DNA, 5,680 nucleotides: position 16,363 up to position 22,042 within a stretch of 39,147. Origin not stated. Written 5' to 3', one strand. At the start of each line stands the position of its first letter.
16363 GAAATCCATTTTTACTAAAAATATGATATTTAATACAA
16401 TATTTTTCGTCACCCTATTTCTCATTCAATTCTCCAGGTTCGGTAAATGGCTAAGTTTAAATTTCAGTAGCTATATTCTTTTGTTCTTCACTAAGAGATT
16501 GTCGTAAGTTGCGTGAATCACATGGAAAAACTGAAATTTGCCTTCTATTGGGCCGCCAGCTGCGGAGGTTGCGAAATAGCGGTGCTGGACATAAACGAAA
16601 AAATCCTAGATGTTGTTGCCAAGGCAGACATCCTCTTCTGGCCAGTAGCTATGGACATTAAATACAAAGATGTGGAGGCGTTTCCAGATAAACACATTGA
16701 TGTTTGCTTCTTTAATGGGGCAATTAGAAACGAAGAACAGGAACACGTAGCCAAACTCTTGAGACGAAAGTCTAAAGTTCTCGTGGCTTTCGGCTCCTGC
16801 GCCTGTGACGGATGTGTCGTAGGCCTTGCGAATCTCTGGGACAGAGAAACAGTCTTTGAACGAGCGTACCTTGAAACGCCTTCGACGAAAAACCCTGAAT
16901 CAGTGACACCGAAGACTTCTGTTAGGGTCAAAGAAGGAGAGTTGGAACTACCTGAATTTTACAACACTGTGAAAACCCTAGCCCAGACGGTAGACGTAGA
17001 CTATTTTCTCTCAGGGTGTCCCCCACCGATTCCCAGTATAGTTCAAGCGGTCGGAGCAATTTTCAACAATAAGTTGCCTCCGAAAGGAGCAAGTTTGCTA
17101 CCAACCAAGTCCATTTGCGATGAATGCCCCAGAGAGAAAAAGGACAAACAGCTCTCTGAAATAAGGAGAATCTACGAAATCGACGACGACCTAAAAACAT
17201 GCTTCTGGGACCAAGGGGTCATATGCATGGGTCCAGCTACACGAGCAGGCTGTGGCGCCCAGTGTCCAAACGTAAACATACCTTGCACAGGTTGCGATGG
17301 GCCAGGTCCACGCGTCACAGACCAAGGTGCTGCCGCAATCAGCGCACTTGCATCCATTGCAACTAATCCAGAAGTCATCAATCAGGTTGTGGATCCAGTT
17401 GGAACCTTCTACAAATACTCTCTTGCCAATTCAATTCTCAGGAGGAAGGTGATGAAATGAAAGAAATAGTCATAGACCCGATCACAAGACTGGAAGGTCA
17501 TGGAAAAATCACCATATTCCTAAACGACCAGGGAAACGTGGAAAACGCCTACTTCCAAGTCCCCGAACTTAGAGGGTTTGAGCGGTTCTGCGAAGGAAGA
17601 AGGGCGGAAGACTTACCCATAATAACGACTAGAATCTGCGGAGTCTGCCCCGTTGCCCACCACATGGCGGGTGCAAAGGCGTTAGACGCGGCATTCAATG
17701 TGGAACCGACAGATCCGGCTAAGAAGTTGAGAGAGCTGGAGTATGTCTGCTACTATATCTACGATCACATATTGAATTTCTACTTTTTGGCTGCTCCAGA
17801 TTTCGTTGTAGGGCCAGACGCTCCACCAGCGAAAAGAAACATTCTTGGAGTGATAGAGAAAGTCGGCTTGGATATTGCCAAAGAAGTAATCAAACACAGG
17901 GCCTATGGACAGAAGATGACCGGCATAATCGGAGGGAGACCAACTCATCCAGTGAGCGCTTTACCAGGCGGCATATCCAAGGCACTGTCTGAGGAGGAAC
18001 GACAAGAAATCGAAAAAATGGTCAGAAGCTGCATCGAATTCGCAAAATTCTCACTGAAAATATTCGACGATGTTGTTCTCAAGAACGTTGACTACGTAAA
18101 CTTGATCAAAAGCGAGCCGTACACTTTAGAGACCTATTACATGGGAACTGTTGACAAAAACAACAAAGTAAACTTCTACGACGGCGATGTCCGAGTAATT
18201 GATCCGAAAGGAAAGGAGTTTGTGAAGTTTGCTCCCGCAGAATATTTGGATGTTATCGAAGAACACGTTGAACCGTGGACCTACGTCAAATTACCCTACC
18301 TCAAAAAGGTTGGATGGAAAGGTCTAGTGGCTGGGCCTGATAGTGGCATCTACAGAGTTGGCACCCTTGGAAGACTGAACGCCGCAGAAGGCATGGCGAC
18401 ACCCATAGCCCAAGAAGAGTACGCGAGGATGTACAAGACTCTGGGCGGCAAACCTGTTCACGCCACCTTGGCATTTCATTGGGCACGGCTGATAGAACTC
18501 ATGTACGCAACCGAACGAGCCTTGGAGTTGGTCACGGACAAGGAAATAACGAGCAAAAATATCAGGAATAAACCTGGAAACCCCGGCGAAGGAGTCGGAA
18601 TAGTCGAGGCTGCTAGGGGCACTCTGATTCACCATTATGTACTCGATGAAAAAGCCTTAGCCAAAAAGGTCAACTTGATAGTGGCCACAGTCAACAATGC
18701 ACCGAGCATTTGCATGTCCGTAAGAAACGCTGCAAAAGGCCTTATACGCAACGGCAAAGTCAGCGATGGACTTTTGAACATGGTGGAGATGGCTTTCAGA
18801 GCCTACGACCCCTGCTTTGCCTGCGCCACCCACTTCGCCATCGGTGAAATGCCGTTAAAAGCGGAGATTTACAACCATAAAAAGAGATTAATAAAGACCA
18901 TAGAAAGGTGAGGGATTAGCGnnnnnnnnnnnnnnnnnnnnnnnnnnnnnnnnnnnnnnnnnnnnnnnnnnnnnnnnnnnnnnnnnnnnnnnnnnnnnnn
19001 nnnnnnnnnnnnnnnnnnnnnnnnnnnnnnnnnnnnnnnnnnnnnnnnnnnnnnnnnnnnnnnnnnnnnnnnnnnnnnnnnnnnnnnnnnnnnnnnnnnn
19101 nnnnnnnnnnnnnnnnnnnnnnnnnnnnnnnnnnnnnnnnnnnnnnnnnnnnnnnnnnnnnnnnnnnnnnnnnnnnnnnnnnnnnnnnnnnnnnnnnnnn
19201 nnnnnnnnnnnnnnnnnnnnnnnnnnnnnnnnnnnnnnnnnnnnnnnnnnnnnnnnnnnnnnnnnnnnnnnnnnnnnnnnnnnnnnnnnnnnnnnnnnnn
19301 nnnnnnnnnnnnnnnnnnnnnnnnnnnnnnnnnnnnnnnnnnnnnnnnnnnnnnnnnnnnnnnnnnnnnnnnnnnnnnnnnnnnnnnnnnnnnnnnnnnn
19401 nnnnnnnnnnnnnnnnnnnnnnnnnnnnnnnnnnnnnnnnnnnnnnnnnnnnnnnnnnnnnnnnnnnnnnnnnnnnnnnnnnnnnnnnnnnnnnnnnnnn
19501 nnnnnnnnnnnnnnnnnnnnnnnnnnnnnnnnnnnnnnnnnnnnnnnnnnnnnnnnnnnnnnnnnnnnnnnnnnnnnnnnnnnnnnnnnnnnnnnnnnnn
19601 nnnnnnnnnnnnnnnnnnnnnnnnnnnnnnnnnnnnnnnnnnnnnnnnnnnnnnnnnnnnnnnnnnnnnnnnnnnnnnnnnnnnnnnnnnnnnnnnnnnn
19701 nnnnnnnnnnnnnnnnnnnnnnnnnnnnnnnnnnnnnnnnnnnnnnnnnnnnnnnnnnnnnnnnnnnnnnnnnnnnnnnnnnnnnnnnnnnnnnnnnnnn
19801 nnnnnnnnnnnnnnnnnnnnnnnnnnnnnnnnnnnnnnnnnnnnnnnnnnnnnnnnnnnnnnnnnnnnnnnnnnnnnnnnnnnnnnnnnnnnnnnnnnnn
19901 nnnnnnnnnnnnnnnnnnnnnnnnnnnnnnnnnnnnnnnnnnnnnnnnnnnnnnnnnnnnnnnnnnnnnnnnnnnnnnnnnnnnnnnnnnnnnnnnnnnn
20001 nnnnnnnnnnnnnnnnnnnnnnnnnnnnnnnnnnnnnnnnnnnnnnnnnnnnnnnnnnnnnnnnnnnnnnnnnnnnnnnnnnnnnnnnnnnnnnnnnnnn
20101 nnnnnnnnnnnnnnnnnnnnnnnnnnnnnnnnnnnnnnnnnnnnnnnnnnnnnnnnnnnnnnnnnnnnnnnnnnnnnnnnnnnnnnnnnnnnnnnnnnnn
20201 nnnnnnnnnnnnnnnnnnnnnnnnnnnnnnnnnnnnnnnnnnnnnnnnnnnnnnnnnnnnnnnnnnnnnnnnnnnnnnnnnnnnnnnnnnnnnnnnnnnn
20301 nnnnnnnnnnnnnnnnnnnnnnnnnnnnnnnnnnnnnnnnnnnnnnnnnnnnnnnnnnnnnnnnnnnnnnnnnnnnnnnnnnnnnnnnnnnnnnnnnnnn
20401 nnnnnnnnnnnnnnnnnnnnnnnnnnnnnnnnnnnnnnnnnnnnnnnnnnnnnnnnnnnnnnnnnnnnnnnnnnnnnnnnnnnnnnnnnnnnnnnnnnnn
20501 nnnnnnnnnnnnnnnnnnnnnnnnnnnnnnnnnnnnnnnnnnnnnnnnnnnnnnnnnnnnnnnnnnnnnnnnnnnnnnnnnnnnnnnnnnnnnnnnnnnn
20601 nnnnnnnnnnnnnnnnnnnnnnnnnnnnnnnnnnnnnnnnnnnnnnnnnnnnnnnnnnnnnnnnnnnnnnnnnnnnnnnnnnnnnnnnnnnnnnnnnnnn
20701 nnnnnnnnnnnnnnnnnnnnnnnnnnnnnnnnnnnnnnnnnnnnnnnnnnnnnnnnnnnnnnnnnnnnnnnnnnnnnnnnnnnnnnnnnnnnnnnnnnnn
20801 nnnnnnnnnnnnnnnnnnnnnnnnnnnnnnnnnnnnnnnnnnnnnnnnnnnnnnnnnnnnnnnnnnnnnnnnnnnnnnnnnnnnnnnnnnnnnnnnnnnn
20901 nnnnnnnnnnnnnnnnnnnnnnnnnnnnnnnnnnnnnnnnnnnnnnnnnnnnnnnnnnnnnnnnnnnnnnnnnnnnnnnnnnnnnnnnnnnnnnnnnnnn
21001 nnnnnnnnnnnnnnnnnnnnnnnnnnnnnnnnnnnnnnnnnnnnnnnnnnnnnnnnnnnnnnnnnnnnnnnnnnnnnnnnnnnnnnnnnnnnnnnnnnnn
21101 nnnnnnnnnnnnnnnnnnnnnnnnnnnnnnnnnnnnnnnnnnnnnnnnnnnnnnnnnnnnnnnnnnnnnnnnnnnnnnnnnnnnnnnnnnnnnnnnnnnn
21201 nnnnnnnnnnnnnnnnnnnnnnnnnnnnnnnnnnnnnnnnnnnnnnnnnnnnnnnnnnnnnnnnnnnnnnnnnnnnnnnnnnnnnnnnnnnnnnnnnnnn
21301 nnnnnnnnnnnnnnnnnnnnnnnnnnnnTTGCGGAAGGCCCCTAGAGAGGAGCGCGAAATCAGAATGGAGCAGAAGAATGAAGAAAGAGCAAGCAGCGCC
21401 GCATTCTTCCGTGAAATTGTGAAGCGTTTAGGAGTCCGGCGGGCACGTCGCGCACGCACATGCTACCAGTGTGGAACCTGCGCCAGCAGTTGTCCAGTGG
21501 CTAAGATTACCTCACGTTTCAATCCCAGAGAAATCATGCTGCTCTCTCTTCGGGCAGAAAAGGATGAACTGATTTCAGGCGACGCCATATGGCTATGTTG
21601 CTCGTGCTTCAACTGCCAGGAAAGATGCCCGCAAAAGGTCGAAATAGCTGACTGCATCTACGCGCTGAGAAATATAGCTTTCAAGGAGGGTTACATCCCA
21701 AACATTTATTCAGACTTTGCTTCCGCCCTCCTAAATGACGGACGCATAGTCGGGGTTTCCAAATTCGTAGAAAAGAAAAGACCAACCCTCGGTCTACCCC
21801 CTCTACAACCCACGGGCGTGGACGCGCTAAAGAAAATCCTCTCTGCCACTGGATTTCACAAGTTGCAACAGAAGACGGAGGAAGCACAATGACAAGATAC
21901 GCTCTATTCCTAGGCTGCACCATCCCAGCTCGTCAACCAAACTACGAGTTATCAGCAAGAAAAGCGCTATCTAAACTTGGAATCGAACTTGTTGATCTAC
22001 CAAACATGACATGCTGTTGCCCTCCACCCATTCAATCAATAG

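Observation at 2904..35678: Extreme concentration of HdrA/MvhD modules: seven HdrA flavin modules and six MvhD domains, but only two HdrBC pairs, in about 33 kb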

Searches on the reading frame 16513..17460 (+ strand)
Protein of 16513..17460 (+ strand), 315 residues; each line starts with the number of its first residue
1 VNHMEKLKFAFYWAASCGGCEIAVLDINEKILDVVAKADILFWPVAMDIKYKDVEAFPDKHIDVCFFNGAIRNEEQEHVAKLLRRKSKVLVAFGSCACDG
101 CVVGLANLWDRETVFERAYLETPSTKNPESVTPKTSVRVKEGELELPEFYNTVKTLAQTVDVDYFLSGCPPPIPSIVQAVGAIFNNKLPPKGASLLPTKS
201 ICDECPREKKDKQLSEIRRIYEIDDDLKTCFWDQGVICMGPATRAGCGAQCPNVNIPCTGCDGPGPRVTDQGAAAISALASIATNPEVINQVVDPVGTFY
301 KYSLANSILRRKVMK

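Call 4: search_protein_families(library=pfam, proteins=[window:16513-17460:+], max_evalue=0.001)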
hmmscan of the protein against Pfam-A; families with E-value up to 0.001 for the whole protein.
window:16513-17460:+ (315 aa): 1 family
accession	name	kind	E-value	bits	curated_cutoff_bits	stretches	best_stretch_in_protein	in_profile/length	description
PF01058.29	Oxidored_q6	-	9.8e-23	80.7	27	1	17-181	1-126/128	NADH ubiquinone oxidoreductase, 20 Kd subunit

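Call 7: search_protein_families(library=ncbifam, proteins=[window:16513-17460:+], max_evalue=0.00001)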
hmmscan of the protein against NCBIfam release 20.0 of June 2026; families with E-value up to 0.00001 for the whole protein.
window:16513-17460:+ (315 aa): 4 families
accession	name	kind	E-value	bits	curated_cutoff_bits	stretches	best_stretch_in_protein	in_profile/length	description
NF045875.1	F420_non_VhuG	exception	9.1e-67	225.3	450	1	5-313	3-285/286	F420-non-reducing hydrogenase subunit VhuG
NF040836.1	sulfhyd_HydD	equivalog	2.2e-23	82.8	500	2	5-131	4-123/261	NADPH-dependent hydrogenase/sulfhydrogenase 1 subunit delta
NF040831.1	sulfhyd_ShyD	equivalog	1.7e-19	70.4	460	2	7-121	1-107/240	NAD(P)-dependent hydrogenase/sulfhydrogenase 2 subunit delta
TIGR03294.1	FrhG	equivalog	3.8e-11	43.2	245.5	1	8-105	3-96/228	coenzyme F420 hydrogenase subunit gamma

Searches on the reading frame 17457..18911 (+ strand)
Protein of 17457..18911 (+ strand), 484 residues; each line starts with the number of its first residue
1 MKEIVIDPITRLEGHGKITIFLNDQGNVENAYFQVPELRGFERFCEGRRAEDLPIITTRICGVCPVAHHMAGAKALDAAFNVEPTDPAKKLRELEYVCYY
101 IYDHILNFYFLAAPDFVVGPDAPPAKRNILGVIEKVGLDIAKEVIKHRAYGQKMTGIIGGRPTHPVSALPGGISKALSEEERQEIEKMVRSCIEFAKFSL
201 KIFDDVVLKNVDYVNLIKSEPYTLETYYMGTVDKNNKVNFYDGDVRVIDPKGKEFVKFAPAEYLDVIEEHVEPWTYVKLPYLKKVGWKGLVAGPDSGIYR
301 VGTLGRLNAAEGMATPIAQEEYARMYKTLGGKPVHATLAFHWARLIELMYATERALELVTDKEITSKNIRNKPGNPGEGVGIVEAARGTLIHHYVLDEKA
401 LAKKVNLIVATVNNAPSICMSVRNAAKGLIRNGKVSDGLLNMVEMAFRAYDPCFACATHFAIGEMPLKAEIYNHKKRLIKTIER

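Call 4: search_protein_families(library=pfam, proteins=[window:17457-18911:+], max_evalue=0.001)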
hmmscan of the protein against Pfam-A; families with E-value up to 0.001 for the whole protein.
window:17457-18911:+ (484 aa): 1 family
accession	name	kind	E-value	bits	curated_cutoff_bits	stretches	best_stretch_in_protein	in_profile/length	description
PF00374.24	NiFeSe_Hases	-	4.5e-34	118.7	25.8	2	39-117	1-79/508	Nickel-dependent hydrogenase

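Call 7: search_protein_families(library=ncbifam, proteins=[window:17457-18911:+], max_evalue=0.00001)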
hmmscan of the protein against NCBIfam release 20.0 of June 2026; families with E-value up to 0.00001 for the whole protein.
window:17457-18911:+ (484 aa): 9 families
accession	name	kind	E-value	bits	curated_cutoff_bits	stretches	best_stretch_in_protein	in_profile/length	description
NF041785.2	VhuA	equivalog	3.4e-127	424.5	800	1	1-429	1-416/418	F420-non-reducing hydrogenase Vhu subunit A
NF040828.1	sulfhyd_ShyA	equivalog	1.7e-52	178.7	700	2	4-205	3-196/415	NAD(P)-dependent hydrogenase/sulfhydrogenase 2 subunit alpha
NF033181.1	NiFeSe_hydrog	equivalog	1.9e-52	178.8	600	2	1-122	1-121/507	nickel-dependent hydrogenase large subunit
NF045518.1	H2_NiFeSe_large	exception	2.1e-47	162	780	1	3-460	3-481/485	NiFeSe hydrogenase large subunit HysA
TIGR03295.1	frhA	equivalog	5.7e-47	160.6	392.5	2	2-209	3-198/412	coenzyme F420 hydrogenase subunit alpha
NF040832.1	sulfhyd_HydA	equivalog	1.5e-34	119.9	880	1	4-460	5-423/426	NADPH-dependent hydrogenase/sulfhydrogenase 1 subunit alpha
NF007778.0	PRK10467.1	equivalog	6.7e-25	87.4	969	1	2-118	3-118/567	hydrogenase 2 large subunit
NF007550.0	PRK10170.1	equivalog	1.6e-22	79.7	1101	1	3-118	18-133/597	Ni/Fe-hydrogenase large subunit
NF041786.2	VhuU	equivalog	9.8e-09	34.9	70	1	439-462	7-30/45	F420-non-reducing hydrogenase selenoprotein subunit VhuU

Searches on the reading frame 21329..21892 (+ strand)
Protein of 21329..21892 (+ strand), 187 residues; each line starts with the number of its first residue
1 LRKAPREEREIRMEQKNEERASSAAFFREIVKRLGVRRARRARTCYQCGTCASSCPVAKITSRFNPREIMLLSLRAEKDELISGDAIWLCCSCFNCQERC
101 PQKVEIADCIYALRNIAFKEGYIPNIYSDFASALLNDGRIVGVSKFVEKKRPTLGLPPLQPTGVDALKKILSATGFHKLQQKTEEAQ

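Call 4: search_protein_families(library=pfam, proteins=[window:21329-21892:+], max_evalue=0.001)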
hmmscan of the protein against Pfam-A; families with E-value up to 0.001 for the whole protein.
window:21329-21892:+ (187 aa): 6 families
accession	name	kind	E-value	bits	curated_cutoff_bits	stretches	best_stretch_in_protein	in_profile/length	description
PF13183.11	Fer4_8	-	1.6e-10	41.8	27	1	42-104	2-68/68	4Fe-4S dicluster domain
PF13534.11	Fer4_17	-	1.9e-07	32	22.2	1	45-104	2-60/61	4Fe-4S dicluster domain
PF13187.11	Fer4_9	-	4.2e-07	30.3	27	1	45-103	2-50/52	4Fe-4S dicluster domain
PF13237.11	Fer4_10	-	3.5e-05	24.1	25.5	1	42-101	6-53/53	4Fe-4S dicluster domain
PF25160.1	LdpA_Fe-S-bd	-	0.00023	21.3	27.6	1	42-62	25-45/49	LdpA Fe-S cluster-binding domain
PF12838.12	Fer4_7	-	0.00031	21.6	27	0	44-104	1-52/52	4Fe-4S dicluster domain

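Call 7: search_protein_families(library=ncbifam, proteins=[window:21329-21892:+], max_evalue=0.00001)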
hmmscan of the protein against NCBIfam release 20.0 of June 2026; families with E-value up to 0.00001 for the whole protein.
window:21329-21892:+ (187 aa): 10 families
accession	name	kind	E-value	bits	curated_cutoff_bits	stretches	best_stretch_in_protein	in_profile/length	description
TIGR03290.1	CoB_CoM_SS_C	equivalog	8.5e-34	116.6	160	1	43-171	2-135/144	CoB--CoM heterodisulfide reductase subunit C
NF038018.1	qmoC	equivalog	1.8e-18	67.1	300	1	38-130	13-104/360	quinone-interacting membrane-bound oxidoreductase complex subunit QmoC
NF041890.1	hdrC_Methbact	equivalog_domain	3.3e-18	66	270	1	22-131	8-115/192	ferredoxin:CoB-CoM heterodisulfide reductase subunit HdrC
NF041779.1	hetero_SS_HdrC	equivalog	3.5e-15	56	350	1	43-121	31-107/198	ferredoxin:CoB-CoM heterodisulfide reductase subunit HdrC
NF004898.0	PRK06259.1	equivalog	9.4e-12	44.3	385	1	23-142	122-241/488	fumarate reductase (CoM/CoB) subunit TfrB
NF008369.0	PRK11168.1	equivalog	3.8e-11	42.5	278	1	43-117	11-87/401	anaerobic glycerol-3-phosphate dehydrogenase subunit C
NF042952.1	MFR_FeS_SdhB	equivalog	9.2e-07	28.2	600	0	39-137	142-251/320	8-methylmenaquinol:fumarate reductase iron-sulfur subunit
TIGR03379.1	glycerol3P_GlpC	equivalog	2.7e-06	26.4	279.9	1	44-116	6-80/397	anaerobic glycerol-3-phosphate dehydrogenase subunit GlpC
TIGR00384.1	dhsB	subfamily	3.7e-06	26.5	88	0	37-113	134-221/222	succinate dehydrogenase and fumarate reductase iron-sulfur protein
NF009226.0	PRK12576.1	equivalog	5.4e-06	26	344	0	44-116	155-236/317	succinate dehydrogenase/fumarate reductase iron-sulfur subunit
